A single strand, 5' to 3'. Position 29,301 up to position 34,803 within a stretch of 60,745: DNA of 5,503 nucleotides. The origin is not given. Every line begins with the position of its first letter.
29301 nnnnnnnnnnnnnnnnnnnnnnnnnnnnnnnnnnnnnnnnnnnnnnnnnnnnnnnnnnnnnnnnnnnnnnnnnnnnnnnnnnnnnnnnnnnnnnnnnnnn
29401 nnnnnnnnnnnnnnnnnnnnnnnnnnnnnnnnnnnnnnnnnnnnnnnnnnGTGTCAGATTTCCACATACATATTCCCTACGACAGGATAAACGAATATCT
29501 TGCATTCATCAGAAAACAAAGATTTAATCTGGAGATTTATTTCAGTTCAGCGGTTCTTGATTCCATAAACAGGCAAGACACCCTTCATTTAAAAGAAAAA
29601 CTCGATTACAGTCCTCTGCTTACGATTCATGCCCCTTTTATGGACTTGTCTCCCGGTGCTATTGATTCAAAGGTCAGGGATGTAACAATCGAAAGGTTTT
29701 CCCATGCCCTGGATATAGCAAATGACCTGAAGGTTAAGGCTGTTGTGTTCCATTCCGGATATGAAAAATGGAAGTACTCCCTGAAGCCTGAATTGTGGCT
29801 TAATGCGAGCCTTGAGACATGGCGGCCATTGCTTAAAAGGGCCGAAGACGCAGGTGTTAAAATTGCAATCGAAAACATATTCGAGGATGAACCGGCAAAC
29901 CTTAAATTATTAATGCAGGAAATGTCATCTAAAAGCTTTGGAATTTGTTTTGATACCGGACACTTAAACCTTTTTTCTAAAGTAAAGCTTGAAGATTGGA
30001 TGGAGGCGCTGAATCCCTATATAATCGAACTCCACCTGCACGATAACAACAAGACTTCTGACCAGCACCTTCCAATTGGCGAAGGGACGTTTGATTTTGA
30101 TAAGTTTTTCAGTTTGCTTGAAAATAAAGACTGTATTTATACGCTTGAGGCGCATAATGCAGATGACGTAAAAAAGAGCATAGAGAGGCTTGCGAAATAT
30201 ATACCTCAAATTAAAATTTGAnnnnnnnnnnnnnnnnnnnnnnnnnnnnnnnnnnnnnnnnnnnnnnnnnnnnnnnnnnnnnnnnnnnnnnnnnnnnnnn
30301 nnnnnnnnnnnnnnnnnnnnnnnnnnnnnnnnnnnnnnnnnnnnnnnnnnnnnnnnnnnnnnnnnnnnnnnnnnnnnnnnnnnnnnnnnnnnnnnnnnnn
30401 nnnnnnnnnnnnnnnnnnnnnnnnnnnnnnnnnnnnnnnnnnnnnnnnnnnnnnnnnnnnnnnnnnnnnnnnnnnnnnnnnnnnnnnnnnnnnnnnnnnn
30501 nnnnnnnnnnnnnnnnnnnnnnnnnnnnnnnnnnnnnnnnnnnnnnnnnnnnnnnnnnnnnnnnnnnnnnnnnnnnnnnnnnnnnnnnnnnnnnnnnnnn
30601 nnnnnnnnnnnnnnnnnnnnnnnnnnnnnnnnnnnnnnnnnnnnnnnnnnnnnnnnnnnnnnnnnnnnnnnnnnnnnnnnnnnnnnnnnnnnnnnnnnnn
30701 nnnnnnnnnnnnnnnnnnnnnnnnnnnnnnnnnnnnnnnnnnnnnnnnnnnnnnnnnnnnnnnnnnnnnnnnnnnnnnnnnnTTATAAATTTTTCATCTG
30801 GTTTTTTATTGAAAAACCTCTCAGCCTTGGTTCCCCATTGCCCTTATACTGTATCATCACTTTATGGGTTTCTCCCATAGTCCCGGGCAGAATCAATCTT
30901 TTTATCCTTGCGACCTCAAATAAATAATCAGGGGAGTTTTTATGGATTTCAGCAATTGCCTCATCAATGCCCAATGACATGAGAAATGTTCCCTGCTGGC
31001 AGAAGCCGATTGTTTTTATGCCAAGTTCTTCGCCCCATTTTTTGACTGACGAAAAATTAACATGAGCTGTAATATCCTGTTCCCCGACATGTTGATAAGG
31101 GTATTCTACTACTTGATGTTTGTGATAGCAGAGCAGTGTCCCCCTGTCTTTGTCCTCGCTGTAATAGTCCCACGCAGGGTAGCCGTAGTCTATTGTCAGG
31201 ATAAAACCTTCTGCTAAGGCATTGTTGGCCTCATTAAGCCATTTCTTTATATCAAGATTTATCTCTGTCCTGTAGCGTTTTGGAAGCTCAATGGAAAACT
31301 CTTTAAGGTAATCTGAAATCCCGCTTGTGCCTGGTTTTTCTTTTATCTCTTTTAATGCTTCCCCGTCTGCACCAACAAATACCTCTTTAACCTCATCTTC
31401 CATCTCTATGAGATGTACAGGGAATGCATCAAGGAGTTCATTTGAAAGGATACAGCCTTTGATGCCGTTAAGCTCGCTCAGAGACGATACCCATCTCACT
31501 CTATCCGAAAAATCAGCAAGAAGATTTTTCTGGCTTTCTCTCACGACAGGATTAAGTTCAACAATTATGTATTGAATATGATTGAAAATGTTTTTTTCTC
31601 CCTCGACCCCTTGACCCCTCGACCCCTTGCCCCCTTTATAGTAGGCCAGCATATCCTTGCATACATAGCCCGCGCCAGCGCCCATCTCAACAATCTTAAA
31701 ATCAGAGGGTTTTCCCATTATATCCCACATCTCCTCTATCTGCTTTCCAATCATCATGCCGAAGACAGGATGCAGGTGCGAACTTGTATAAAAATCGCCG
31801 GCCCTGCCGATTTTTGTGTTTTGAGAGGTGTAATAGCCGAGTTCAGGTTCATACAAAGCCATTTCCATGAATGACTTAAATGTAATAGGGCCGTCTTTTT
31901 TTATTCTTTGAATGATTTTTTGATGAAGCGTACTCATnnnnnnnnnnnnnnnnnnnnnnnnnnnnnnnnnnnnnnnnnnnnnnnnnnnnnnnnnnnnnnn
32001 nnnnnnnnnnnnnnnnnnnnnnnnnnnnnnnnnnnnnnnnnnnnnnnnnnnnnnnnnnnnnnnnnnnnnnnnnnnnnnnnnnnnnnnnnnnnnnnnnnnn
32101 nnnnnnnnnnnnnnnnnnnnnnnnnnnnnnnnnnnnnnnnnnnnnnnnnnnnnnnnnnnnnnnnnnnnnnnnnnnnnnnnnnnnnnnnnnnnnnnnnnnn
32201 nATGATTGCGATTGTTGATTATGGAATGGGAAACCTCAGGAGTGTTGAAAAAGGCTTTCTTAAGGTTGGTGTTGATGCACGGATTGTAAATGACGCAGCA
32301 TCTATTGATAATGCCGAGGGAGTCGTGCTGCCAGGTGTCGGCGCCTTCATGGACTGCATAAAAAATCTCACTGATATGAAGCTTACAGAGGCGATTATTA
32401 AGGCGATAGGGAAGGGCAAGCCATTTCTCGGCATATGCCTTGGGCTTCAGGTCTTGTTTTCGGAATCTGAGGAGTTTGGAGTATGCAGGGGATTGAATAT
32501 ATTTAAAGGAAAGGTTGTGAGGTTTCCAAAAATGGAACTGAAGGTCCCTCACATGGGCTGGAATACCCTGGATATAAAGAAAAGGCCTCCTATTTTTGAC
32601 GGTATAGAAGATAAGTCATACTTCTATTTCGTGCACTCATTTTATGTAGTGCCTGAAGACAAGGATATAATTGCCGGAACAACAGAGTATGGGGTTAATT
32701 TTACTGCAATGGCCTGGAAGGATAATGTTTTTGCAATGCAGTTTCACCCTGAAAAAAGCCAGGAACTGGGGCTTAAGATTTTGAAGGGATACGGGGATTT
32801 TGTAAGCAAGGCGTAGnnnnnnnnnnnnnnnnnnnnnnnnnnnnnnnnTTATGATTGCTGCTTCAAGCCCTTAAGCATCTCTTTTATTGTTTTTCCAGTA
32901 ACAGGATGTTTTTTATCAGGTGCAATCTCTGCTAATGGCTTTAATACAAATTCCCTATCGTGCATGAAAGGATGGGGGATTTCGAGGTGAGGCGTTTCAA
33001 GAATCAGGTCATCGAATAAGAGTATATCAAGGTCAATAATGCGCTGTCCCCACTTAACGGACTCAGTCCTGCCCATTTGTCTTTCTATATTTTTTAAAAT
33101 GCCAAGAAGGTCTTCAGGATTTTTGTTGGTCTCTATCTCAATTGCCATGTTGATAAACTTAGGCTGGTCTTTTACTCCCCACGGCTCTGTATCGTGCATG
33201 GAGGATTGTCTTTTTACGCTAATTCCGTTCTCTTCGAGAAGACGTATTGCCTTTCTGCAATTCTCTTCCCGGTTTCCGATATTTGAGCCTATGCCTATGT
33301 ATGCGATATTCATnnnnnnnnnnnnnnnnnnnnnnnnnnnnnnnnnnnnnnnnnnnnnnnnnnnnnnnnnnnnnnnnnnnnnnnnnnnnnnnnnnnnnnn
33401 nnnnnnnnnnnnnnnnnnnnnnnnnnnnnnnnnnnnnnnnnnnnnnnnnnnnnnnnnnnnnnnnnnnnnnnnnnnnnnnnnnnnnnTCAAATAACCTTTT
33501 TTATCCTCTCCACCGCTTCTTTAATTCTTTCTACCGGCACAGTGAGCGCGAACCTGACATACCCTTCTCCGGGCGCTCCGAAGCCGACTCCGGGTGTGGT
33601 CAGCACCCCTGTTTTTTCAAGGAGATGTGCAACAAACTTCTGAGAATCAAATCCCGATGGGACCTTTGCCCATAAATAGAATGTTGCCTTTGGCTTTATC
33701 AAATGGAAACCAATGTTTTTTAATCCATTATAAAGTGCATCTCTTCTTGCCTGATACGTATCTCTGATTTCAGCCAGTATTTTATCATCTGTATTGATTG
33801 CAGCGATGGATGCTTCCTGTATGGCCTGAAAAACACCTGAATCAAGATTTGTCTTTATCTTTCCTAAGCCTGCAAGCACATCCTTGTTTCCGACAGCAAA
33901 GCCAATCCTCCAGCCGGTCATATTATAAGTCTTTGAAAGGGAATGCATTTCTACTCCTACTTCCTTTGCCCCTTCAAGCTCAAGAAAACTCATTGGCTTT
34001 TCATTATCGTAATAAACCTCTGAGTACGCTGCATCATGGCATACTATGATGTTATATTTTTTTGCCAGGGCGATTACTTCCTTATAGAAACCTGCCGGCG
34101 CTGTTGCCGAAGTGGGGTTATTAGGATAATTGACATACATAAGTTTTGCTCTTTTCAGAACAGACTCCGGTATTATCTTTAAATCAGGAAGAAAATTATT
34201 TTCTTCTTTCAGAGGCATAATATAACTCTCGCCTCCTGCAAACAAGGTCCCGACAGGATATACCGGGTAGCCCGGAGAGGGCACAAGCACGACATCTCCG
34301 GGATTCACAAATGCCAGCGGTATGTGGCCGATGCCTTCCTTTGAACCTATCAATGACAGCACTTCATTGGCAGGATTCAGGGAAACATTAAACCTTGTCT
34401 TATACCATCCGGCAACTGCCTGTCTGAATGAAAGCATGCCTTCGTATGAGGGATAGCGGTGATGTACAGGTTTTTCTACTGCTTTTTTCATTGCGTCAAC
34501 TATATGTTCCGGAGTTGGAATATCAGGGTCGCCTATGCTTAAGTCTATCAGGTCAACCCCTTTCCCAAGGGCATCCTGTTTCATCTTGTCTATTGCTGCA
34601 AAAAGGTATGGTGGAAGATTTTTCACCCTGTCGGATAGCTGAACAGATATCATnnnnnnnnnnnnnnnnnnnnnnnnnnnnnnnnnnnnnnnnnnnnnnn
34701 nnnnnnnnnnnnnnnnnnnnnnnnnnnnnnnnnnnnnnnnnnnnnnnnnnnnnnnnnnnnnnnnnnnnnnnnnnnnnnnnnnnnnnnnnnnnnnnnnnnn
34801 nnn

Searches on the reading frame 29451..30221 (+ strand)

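Call 86: search_protein_families(library=pfam, proteins=[window:29451-30221:+], max_evalue=0.001)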
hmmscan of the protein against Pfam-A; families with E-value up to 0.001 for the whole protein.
window:29451-30221:+ (256 aa): 1 family
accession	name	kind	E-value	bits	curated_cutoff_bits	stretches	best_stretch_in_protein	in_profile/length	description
PF01261.30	AP_endonuc_2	-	8.6e-34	117.8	31.1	1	57-249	44-248/249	Xylose isomerase-like TIM barrel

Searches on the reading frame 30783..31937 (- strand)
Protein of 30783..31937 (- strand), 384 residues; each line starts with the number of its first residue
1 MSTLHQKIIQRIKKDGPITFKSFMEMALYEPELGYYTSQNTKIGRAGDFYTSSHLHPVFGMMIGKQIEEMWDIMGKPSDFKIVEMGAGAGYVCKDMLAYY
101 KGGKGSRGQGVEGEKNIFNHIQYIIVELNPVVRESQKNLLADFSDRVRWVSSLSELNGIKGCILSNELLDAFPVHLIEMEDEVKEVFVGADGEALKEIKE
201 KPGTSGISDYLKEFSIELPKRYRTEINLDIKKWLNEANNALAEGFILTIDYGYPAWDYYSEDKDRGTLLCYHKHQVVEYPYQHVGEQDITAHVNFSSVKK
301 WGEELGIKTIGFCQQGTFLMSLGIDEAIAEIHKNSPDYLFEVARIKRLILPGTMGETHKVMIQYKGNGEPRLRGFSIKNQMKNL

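Call 86: search_protein_families(library=pfam, proteins=[window:30783-31937:-], max_evalue=0.001)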
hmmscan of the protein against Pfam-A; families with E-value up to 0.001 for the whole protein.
window:30783-31937:- (384 aa): 1 family
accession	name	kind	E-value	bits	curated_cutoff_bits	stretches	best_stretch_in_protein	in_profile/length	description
PF02636.23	Methyltransf_28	-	9.5e-65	218.9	23.3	1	62-312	1-248/249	Putative S-adenosyl-L-methionine-dependent methyltransferase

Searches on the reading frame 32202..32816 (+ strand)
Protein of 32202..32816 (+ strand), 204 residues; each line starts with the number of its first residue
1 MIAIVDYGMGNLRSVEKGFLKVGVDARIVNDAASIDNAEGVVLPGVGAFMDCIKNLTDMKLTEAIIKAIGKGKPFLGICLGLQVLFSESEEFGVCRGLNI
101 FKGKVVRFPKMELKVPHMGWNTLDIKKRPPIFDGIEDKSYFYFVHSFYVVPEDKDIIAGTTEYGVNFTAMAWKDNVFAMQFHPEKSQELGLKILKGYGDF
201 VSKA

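Call 86: search_protein_families(library=pfam, proteins=[window:32202-32816:+], max_evalue=0.001)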
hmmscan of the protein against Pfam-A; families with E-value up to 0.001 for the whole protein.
window:32202-32816:+ (204 aa): 3 families
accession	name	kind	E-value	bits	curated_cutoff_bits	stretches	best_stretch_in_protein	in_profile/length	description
PF00117.34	GATase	-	1.3e-22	80.8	22.8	1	4-188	2-176/190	Glutamine amidotransferase class-I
PF07685.20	GATase_3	-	3.9e-06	27.1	27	1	24-102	25-112/196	CobB/CobQ-like glutamine amidotransferase domain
PF01174.25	SNO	-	0.0005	20.4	27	0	15-187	11-173/188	SNO glutamine amidotransferase family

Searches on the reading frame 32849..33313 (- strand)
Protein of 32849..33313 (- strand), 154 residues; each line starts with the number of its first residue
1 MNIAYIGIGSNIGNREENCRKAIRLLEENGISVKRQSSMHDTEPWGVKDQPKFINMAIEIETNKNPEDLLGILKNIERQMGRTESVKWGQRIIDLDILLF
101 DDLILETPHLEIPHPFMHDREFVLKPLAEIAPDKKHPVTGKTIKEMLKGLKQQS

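Call 86: search_protein_families(library=pfam, proteins=[window:32849-33313:-], max_evalue=0.001)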
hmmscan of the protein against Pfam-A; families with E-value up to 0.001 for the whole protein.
window:32849-33313:- (154 aa): 1 family
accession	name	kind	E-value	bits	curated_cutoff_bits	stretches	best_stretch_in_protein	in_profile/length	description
PF01288.25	HPPK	-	2.3e-41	141.2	25.7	1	5-132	1-116/116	7,8-dihydro-6-hydroxymethylpterin-pyrophosphokinase (HPPK)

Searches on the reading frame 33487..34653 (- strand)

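Call 86: search_protein_families(library=pfam, proteins=[window:33487-34653:-], max_evalue=0.001)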
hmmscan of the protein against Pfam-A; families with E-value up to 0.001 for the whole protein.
window:33487-34653:- (388 aa): 1 family
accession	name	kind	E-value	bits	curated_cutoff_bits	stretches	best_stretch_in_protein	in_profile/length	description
PF00155.27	Aminotran_1_2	-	4.3e-66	224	19.7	1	34-384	2-361/361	Aminotransferase class I and II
